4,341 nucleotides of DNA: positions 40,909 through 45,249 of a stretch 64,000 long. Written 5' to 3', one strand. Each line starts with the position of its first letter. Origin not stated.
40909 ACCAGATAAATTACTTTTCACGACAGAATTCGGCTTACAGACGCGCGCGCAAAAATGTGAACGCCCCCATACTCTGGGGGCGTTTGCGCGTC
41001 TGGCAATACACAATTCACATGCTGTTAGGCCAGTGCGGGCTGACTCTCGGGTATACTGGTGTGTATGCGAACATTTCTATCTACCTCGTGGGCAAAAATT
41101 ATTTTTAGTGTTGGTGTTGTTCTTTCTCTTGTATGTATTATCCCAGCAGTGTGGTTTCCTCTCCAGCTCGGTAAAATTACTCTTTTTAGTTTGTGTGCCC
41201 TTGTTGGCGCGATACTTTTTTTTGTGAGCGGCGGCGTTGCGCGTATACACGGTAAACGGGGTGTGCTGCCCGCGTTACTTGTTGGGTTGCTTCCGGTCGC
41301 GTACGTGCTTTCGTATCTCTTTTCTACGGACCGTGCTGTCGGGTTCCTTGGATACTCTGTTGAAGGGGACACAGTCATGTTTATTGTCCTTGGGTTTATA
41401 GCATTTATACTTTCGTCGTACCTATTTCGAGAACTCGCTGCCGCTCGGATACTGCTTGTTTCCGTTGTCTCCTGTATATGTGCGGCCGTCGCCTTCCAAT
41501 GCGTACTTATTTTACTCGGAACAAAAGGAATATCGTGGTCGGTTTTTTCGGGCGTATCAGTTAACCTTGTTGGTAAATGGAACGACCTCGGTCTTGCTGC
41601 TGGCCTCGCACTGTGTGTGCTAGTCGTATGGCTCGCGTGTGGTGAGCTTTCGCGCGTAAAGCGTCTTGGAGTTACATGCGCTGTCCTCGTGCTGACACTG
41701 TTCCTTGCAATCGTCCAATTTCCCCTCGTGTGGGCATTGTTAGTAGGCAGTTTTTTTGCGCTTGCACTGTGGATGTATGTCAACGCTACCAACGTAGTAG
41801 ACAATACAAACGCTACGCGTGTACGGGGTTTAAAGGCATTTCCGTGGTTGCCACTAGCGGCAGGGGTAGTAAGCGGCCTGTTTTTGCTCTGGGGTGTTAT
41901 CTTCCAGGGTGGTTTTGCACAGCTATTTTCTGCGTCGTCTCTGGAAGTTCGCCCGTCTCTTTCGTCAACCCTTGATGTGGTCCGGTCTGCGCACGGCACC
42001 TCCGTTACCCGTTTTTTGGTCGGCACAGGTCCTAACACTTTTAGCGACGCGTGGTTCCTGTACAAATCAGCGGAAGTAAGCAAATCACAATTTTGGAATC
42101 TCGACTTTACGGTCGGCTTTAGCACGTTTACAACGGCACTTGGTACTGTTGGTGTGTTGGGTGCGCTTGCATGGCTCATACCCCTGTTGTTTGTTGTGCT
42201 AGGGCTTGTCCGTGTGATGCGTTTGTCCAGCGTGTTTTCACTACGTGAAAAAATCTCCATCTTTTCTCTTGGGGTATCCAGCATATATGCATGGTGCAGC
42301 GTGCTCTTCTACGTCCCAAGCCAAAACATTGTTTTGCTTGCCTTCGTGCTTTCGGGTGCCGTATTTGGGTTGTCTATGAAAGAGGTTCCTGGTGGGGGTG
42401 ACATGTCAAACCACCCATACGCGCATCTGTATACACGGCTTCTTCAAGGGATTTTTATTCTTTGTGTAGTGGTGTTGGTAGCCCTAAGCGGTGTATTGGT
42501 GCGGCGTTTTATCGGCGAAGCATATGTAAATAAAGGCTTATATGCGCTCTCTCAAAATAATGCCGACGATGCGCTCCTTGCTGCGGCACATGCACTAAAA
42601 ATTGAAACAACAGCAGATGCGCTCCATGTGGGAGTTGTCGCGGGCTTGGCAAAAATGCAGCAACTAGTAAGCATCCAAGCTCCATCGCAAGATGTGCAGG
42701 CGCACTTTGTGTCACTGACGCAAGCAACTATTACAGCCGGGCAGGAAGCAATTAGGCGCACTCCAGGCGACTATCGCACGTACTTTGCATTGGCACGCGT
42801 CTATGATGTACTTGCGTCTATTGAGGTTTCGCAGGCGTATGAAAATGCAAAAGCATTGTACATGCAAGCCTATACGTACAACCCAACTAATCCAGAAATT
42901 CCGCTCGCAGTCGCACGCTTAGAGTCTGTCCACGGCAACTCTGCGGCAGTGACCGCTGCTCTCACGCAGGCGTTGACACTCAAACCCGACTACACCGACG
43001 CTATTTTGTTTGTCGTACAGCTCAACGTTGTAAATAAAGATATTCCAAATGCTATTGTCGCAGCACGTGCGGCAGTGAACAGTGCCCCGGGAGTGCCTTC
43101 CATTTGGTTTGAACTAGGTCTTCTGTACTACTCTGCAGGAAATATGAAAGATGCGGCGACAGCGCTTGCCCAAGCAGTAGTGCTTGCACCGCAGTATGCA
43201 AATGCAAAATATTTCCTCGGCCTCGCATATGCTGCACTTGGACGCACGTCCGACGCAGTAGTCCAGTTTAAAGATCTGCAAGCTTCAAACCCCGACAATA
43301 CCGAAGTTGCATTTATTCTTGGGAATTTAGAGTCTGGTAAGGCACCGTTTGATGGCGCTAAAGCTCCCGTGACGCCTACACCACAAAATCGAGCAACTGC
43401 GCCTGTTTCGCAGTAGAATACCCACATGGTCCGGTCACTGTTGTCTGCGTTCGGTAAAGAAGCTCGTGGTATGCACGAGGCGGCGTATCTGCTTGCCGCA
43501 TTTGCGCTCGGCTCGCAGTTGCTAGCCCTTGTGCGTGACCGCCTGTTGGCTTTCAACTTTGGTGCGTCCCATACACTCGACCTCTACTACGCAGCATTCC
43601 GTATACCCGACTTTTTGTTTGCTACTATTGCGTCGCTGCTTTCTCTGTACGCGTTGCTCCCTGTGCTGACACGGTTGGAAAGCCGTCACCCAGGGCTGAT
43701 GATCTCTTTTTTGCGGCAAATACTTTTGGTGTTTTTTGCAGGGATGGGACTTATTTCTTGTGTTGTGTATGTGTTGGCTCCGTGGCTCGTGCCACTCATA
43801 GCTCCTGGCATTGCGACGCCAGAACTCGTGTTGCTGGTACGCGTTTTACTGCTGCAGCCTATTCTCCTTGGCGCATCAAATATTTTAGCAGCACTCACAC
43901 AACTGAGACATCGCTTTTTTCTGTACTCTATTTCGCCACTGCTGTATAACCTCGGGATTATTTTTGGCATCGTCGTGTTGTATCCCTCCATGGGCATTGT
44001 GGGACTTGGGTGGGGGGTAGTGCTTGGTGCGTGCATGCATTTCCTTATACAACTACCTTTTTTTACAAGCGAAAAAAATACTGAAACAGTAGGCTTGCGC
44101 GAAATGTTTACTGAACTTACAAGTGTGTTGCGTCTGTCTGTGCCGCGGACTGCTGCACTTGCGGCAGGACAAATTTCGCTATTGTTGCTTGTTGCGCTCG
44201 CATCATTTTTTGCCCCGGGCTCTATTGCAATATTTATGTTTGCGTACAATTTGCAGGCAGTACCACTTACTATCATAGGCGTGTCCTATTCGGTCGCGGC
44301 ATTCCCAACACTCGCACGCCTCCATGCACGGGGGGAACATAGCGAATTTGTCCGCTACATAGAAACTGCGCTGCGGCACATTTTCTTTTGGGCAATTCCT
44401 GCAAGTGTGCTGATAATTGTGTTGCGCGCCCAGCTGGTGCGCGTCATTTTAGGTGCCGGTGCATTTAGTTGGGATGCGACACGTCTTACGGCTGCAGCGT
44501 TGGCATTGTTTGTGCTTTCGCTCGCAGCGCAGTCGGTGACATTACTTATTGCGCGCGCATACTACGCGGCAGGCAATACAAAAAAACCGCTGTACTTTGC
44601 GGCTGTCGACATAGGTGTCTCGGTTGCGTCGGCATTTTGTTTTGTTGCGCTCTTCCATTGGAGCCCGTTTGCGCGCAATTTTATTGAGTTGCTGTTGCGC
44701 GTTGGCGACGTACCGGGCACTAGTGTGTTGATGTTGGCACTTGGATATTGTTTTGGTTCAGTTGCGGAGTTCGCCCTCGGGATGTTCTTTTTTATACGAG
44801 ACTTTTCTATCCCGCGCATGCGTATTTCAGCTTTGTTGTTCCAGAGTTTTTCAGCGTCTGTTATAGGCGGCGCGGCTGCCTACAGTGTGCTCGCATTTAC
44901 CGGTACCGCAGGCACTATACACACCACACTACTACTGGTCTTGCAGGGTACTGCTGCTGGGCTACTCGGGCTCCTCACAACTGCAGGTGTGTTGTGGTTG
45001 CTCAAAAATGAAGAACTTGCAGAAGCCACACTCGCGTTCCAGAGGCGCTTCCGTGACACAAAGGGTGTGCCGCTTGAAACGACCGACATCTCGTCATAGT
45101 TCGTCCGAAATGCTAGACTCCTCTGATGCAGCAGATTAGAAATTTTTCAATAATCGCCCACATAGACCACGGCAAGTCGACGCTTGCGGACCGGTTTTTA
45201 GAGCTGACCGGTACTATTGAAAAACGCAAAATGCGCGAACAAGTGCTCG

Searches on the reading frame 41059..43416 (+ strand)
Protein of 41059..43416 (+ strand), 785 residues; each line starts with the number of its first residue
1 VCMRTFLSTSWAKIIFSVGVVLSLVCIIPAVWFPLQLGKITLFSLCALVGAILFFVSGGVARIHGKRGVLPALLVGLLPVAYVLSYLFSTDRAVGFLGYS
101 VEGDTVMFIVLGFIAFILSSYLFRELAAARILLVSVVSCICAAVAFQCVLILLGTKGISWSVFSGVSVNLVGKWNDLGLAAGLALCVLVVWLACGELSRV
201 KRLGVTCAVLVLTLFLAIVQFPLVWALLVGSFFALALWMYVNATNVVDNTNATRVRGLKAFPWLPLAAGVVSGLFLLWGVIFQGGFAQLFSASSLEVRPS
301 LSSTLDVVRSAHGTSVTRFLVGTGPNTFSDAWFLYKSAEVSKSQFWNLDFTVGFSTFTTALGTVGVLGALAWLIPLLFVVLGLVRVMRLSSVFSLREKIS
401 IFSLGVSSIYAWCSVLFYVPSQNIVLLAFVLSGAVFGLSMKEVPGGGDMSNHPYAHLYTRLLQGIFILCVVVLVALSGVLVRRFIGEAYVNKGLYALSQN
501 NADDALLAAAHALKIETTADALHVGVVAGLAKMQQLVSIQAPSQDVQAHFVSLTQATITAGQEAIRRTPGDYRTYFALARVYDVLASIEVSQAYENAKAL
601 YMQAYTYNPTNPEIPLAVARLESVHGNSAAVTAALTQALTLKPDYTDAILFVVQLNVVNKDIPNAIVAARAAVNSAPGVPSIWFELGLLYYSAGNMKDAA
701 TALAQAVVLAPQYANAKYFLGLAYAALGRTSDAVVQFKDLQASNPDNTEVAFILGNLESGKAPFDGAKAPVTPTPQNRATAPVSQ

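Call 24: search_protein_families(library=pfam, proteins=[window:41059-43416:+], max_evalue=0.00001)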
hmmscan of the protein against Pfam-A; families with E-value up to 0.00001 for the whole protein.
window:41059-43416:+ (785 aa): 7 families
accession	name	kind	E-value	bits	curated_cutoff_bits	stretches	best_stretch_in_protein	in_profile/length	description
PF13432.12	TPR_16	-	2e-10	41.3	32.7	1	685-746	2-63/65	Tetratricopeptide repeat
PF14559.12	TPR_19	-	4.8e-10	40.1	25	1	692-751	3-62/68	Tetratricopeptide repeat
PF07719.23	TPR_2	-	2e-09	37.3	27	0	681-713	2-34/34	Tetratricopeptide repeat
PF13428.12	TPR_14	-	1.5e-08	34.9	23.5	0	715-756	2-43/44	Tetratricopeptide repeat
PF13181.12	TPR_8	-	2.4e-07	30.8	25.7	0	681-712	2-33/34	Tetratricopeptide repeat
PF13371.12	TPR_9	-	1.1e-06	29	35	0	658-714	7-63/73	Tetratricopeptide repeat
PF23914.1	TPR_CcmH_CycH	-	4e-06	27.2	42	0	659-755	29-128/158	Cytochrome c-type biogenesis protein H TPR domain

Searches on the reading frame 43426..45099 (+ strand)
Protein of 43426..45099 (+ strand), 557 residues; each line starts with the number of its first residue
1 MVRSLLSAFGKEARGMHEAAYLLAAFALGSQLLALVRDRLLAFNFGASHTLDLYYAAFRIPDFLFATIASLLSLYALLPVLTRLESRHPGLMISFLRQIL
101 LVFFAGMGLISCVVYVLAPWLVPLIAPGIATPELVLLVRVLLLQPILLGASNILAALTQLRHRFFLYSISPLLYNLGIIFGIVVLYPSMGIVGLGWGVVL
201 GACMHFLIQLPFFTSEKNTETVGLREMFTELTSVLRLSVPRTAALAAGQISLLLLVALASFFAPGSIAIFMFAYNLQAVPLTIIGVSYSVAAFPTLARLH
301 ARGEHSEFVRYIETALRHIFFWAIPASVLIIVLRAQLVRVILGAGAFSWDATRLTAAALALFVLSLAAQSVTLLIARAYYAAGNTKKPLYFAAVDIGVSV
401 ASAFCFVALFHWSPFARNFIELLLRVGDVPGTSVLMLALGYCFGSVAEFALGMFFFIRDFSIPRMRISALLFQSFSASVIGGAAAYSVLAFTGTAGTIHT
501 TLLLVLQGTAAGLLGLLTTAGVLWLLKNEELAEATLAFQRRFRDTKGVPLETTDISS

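Call 24: search_protein_families(library=pfam, proteins=[window:43426-45099:+], max_evalue=0.00001)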
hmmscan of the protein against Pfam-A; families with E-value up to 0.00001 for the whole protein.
window:43426-45099:+ (557 aa): 2 families
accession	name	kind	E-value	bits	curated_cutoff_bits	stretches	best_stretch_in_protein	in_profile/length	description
PF03023.19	MurJ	-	4.7e-61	207.2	27.4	1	43-474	3-417/451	Lipid II flippase MurJ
PF13440.11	Polysacc_synt_3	-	7.7e-11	42.2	23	1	109-344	56-286/293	Polysaccharide biosynthesis protein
